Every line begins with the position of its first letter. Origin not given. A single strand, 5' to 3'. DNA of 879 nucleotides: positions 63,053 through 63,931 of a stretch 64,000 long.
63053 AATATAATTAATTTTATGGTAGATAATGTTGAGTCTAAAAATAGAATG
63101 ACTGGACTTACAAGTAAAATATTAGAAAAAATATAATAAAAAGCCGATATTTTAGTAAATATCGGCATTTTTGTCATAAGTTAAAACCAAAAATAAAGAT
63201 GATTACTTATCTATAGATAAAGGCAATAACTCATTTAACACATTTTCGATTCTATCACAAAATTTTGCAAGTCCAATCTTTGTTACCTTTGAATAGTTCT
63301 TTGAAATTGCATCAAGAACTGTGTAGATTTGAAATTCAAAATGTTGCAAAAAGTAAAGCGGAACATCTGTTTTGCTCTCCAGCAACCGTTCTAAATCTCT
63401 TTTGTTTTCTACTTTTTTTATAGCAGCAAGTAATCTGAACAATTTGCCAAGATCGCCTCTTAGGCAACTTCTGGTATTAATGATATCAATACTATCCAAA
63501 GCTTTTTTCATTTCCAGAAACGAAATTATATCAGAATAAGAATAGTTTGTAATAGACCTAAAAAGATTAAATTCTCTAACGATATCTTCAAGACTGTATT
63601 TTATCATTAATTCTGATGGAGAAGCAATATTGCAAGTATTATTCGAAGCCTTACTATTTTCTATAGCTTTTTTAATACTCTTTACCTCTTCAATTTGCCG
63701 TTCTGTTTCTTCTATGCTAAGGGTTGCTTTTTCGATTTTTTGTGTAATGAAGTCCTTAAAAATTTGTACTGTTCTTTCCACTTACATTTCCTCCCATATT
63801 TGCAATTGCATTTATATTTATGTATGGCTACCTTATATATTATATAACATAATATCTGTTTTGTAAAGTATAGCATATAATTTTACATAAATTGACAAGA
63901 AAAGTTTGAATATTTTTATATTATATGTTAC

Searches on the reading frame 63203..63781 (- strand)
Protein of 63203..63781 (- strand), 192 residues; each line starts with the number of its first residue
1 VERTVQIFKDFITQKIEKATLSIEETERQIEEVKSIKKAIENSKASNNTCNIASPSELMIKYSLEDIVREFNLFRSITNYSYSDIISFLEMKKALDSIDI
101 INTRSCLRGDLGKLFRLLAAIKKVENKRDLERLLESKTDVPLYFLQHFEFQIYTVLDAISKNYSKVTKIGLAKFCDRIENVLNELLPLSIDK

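Call 73: search_protein_families(library=pfam, proteins=[window:63203-63781:-], max_evalue=0.1)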
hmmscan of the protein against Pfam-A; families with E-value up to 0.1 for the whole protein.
window:63203-63781:- (192 aa): 1 family
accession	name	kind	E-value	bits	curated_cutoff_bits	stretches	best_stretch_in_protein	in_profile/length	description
PF13901.12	RH_dom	-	0.071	13.4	28.1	0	14-88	54-125/206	Rubicon Homology Domain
